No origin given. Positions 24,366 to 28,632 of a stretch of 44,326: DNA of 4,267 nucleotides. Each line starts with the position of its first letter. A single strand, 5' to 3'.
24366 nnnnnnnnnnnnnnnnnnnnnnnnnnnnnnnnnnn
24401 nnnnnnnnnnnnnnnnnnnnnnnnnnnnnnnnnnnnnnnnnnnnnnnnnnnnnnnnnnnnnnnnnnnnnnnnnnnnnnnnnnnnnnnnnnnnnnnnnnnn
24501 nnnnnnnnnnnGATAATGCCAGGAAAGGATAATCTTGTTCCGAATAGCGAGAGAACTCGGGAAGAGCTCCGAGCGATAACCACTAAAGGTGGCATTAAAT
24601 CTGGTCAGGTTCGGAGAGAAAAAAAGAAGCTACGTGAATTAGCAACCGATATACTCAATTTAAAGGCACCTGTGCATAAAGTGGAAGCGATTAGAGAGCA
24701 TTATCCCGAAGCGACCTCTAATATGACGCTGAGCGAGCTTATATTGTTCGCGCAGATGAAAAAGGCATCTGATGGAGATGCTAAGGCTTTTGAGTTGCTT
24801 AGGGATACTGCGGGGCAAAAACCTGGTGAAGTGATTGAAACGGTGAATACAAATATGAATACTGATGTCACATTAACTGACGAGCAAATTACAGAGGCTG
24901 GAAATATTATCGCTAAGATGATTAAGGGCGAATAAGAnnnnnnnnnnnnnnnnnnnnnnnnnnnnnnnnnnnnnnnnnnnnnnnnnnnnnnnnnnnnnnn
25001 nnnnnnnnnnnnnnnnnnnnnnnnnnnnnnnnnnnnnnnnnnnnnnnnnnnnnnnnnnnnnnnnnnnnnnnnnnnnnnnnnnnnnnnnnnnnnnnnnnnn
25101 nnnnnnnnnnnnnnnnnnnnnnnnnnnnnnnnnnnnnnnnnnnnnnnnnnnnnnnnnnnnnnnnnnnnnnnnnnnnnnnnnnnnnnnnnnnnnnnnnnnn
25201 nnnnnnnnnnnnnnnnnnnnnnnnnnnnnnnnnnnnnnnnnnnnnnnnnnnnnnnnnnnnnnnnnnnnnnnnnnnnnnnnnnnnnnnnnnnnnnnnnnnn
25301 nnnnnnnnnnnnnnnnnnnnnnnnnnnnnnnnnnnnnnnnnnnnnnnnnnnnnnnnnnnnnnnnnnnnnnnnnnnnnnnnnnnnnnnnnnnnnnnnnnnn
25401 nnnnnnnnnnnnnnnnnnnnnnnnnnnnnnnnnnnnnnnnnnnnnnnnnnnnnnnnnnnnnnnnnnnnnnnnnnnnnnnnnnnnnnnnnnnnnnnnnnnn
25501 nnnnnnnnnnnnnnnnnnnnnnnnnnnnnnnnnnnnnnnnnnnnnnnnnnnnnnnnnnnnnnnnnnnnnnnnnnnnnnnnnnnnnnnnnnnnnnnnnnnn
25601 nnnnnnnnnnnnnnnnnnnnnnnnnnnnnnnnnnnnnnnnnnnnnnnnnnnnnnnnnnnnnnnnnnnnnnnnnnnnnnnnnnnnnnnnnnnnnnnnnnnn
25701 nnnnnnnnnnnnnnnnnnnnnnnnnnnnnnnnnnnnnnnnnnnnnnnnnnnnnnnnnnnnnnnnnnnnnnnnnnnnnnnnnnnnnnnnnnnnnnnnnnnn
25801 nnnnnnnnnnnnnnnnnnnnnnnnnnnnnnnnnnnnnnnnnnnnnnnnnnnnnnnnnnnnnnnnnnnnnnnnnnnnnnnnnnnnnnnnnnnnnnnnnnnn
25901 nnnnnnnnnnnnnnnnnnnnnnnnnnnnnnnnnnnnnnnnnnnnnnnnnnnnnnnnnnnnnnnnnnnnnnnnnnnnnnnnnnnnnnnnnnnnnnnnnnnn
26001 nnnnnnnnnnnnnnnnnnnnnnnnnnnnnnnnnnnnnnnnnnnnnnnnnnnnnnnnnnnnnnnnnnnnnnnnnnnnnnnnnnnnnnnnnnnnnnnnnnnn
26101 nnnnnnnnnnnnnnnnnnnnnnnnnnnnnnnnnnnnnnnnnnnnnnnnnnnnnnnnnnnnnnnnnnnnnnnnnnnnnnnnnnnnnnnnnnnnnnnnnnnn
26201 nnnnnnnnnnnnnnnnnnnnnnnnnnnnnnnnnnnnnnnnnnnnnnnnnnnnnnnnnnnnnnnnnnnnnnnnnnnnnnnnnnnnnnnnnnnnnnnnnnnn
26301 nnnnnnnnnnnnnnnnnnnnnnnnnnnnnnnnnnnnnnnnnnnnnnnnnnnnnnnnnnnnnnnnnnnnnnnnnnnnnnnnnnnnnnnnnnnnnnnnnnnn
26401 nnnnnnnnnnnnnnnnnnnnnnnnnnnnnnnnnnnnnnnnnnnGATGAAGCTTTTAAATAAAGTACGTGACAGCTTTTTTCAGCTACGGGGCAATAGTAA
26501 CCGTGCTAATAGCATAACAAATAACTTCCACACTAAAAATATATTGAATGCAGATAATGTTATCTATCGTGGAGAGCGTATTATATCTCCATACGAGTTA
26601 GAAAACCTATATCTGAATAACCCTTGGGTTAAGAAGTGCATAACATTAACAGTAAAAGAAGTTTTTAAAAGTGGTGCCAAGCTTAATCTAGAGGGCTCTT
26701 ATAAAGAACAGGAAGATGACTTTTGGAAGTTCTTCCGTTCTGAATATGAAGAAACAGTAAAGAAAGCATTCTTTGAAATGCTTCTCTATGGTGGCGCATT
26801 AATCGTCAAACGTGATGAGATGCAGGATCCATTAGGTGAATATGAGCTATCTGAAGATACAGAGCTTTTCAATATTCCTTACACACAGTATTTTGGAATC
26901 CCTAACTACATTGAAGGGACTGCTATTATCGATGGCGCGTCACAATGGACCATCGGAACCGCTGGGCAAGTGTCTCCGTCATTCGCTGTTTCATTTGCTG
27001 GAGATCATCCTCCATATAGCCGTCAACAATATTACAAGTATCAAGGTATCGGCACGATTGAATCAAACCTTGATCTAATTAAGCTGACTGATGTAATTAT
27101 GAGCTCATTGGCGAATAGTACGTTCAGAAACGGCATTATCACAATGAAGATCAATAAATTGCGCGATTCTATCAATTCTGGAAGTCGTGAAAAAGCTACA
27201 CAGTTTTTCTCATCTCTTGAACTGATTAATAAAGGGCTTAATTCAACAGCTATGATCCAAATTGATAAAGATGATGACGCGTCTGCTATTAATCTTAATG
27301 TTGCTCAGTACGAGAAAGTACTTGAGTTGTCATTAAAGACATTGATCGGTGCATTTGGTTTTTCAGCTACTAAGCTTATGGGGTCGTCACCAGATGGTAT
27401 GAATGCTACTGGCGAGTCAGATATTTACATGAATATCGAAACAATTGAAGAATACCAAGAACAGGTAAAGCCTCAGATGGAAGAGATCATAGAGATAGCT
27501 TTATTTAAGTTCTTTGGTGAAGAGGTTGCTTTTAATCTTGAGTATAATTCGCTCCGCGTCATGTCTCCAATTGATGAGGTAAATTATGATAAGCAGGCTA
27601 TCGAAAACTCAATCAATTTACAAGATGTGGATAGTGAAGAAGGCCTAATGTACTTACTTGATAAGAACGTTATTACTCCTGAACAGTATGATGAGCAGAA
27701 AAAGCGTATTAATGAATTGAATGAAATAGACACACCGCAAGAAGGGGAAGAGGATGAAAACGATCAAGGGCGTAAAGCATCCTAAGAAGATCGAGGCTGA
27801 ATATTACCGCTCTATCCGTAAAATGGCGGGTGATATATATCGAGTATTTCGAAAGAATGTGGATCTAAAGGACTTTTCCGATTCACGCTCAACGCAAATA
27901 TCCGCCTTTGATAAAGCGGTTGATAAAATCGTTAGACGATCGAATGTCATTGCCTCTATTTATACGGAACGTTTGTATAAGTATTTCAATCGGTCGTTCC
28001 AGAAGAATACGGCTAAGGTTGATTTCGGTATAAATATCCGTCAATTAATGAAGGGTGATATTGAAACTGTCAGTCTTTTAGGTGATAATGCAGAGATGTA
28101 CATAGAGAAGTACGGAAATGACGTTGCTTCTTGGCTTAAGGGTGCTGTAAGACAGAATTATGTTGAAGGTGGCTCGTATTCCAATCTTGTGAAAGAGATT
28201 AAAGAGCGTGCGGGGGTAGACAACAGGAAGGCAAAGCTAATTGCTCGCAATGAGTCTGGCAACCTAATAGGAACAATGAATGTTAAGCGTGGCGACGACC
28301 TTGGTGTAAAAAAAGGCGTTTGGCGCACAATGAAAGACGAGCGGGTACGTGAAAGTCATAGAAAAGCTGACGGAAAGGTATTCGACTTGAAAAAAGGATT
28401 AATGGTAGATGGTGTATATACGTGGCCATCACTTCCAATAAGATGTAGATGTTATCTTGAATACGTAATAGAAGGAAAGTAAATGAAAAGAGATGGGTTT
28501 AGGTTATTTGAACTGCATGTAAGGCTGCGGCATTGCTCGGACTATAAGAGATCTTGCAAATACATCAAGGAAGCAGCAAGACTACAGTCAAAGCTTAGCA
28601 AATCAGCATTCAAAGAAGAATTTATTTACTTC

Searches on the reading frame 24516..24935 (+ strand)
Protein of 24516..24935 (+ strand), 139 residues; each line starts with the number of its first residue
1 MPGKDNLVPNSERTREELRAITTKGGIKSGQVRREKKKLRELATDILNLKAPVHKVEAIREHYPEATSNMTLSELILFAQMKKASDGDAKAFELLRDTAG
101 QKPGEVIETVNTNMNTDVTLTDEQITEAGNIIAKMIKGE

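Call 8: search_protein_families(library=pfam, proteins=[window:24516-24935:+], max_evalue=0.01)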
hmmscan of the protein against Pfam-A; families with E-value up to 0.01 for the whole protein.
window:24516-24935:+ (139 aa): 0 families

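Call 9: search_protein_families(library=phrogs, proteins=[window:24516-24935:+], max_evalue=0.001)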
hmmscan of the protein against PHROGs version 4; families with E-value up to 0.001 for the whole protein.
window:24516-24935:+ (139 aa): 1 family
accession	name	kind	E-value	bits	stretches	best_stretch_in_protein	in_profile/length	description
phrog_2412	-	unknown function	7e-24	85.6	1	3-102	3-99/150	-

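Call 40: search_protein_families(library=ncbifam, proteins=[window:24516-24935:+], max_evalue=1)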
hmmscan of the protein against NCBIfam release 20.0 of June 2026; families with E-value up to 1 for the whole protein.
window:24516-24935:+ (139 aa): 1 family
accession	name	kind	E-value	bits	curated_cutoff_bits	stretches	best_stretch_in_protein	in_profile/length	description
NF000511.2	blaCME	exception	0.024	13.9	600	1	57-127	103-170/299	CME family extended-spectrum class A beta-lactamase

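Call 41: search_protein_families(library=pfam, proteins=[window:24516-24935:+], max_evalue=5)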
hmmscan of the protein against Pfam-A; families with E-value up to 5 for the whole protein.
window:24516-24935:+ (139 aa): 1 family
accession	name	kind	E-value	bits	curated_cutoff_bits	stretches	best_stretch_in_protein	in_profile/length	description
PF18932.5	DUF5681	-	0.03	15.3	27.5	1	36-99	17-72/77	Family of unknown function (DUF5681)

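Call 62: search_dna_similar(query=window:24516-24935:+, collection=phages, mode=protein, max_rows=25, max_evalue=0.001)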
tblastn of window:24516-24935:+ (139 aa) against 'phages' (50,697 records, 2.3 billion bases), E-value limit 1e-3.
Records with a match: 60; places in all: 60; records where one place covers at least 80% of the query: 26.
Best place of each record, by identity: <60% 60.
By first word of the organism name: Streptococcus 58; Bacteriophage 2.
By host as written in the record: - 6; Streptococcus pneumoniae 09B10874 2; Streptococcus pneumoniae 47A/1 2; Streptococcus pneumoniae 6B/3 2; Streptococcus pneumoniae 24B/2 2; Streptococcus pneumoniae 34/3 2; Streptococcus pneumoniae SA42 2; Streptococcus pneumoniae BHN167 2; and 36 more.
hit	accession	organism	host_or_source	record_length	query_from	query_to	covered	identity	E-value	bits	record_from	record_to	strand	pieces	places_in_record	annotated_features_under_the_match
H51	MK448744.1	Streptococcus phage Javan377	Streptococcus parasanguinis F0449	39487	3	95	67%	43.2%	6e-10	61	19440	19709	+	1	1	hypothetical protein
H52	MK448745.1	Streptococcus phage Javan381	Streptococcus parasanguinis SRR387741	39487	3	95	67%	43.2%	6e-10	61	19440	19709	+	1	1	hypothetical protein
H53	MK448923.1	Streptococcus phage Javan380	Streptococcus parasanguinis SRR387738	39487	3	95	67%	43.2%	6e-10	61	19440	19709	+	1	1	hypothetical protein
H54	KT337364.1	Streptococcus phage phiARI0639b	Streptococcus pneumoniae 09B10381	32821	3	125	88%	32.5%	2e-6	51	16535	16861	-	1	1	hypothetical protein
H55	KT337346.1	Streptococcus phage phiARI0285-2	Streptococcus pneumoniae 10B01328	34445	3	125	88%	32.5%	2e-6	51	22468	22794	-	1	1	hypothetical protein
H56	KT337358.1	Streptococcus phage phiARI0468-4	Streptococcus pneumoniae 09B10874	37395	3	125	88%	32.5%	2e-6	51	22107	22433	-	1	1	hypothetical protein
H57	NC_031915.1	Streptococcus phage phiARI0468-4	Streptococcus pneumoniae 09B10874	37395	3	125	88%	32.5%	2e-6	51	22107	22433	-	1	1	hypothetical protein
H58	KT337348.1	Streptococcus phage phiARI0378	Streptococcus pneumoniae 08B01883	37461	3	125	88%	32.5%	2e-6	51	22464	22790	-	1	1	hypothetical protein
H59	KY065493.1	Streptococcus phage IPP55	Streptococcus pneumoniae 47A/1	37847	3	125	88%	32.5%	2e-6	51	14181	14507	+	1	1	hypothetical protein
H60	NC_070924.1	Streptococcus phage IPP55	Streptococcus pneumoniae 47A/1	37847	3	125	88%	32.5%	2e-6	51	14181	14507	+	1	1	hypothetical protein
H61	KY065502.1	Streptococcus phage IPP66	Streptococcus pneumoniae 6B/3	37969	3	125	88%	32.5%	2e-6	51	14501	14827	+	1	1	hypothetical protein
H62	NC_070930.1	Streptococcus phage IPP66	Streptococcus pneumoniae 6B/3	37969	3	125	88%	32.5%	2e-6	51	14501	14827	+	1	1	hypothetical protein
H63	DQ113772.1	Streptococcus phage MM1 1998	Streptococcus pneumoniae strain DCC 1808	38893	3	125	88%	32.5%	2e-6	51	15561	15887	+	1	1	hypothetical protein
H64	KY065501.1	Streptococcus phage IPP65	Streptococcus pneumoniae 24B/2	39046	3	125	88%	32.5%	2e-6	51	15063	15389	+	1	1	hypothetical protein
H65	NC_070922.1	Streptococcus phage IPP65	Streptococcus pneumoniae 24B/2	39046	3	125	88%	32.5%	2e-6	51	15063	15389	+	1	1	hypothetical protein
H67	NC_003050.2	Streptococcus phage MM1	-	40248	3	125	88%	32.5%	2e-6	51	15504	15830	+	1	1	hypothetical protein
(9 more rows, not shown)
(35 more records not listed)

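Call 63: get_annotated_region(hit=H67, flank=3000)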
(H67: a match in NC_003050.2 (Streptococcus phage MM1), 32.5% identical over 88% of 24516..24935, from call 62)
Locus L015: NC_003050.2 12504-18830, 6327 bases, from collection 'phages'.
description: Streptococcus pneumoniae bacteriophage MM1 complete genome.
organism: Streptococcus phage MM1 (NCBI taxid 120574)
taxonomy: Viruses; Duplodnaviria; Heunggongvirae; Uroviricota; Caudoviricetes; Paclarkvirus; Paclarkvirus MM1
host: -; source: -; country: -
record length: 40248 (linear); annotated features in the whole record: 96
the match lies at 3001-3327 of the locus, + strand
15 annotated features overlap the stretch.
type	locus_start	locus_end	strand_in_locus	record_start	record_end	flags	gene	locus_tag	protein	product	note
CDS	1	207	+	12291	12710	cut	-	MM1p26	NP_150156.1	YopX family protein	ORF25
CDS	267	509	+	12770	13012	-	-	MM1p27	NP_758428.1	DUF3310 domain-containing protein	ORF26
CDS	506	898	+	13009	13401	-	-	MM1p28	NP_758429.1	hypothetical protein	ORF27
regulatory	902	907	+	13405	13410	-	-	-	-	minus_35_signal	putative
regulatory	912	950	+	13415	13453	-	-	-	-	terminator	putative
regulatory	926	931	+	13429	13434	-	-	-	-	minus_10_signal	putative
CDS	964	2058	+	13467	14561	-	-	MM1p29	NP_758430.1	DUF4417 domain-containing protein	ORF28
CDS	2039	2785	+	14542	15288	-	-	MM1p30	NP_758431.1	hypothetical protein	ORF29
regulatory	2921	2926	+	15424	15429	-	-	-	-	minus_35_signal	putative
regulatory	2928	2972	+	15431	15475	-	-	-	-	terminator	putative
regulatory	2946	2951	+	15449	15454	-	-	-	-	minus_10_signal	putative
CDS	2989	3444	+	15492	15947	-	-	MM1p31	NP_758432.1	hypothetical protein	ORF30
CDS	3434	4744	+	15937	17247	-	-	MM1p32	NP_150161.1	terminase large subunit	ORF31; DNA packaging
CDS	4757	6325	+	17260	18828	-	-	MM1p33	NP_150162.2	portal protein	ORF32; structural protein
CDS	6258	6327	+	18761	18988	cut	-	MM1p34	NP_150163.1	hypothetical protein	ORF33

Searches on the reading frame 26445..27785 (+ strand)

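Call 8: search_protein_families(library=pfam, proteins=[window:26445-27785:+], max_evalue=0.01)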
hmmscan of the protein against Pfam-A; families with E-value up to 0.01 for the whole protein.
window:26445-27785:+ (446 aa): 1 family
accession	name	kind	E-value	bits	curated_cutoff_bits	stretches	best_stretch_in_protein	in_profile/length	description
PF06381.16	Phage_portal_3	-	3.3e-31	108.7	33.8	1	50-387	1-353/357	Phage portal protein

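Call 9: search_protein_families(library=phrogs, proteins=[window:26445-27785:+], max_evalue=0.001)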
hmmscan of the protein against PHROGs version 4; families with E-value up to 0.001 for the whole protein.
window:26445-27785:+ (446 aa): 4 families
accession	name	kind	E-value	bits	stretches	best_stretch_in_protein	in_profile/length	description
phrog_146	-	head and packaging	4.6e-36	125.8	2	170-439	189-444/587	portal protein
phrog_15528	-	head and packaging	2.2e-16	60.4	1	251-441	280-467/794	portal protein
phrog_12751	-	unknown function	5.5e-09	36.6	1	203-406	13-220/283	-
phrog_4660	-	head and packaging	7.1e-06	25.7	1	273-423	342-477/765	minor head protein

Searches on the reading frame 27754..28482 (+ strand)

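Call 8: search_protein_families(library=pfam, proteins=[window:27754-28482:+], max_evalue=0.01)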
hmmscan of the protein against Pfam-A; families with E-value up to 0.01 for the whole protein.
window:27754-28482:+ (242 aa): 1 family
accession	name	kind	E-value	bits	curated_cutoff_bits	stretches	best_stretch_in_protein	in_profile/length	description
PF04233.19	Phage_Mu_F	-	1.9e-16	61.2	29.6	1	130-235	5-111/112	Phage Mu protein F like protein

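Call 9: search_protein_families(library=phrogs, proteins=[window:27754-28482:+], max_evalue=0.001)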
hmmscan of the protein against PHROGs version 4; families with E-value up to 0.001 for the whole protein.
window:27754-28482:+ (242 aa): 14 families
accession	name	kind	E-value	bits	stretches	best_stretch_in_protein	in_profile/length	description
phrog_324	-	head and packaging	7.9e-44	151.7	1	2-241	67-320/624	head morphogenesis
phrog_595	-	head and packaging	5e-22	79.9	1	75-241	133-300/513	head maturation protease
phrog_15127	-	head and packaging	1.9e-20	73.9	1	13-218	4-223/602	head protein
phrog_4529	-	head and packaging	6.5e-19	69.5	1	51-236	96-285/533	minor head protein and DNA pilot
phrog_115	-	head and packaging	1.3e-16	62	1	120-241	202-320/665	minor head protein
phrog_4728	-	head and packaging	7.6e-16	59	1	93-240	150-301/591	head morphogenesis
phrog_6577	-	unknown function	1.8e-14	54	1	108-239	99-230/1066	-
phrog_2662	-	head and packaging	3.3e-10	40.2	1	117-241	580-711/717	portal protein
phrog_2468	-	head and packaging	4.3e-10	40.5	1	107-241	131-275/303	head morphogenesis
phrog_7625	-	head and packaging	2.5e-09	37.6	1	112-240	119-250/504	head morphogenesis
phrog_3517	-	head and packaging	1.5e-07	32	1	189-240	271-330/371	head morphogenesis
phrog_2841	-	head and packaging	6.7e-06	26.4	1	123-233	194-301/525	minor head protein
phrog_19443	-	head and packaging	8.9e-06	25.4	1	122-240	166-286/579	minor head protein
phrog_758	-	head and packaging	0.00022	21.6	0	122-234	176-286/326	head morphogenesis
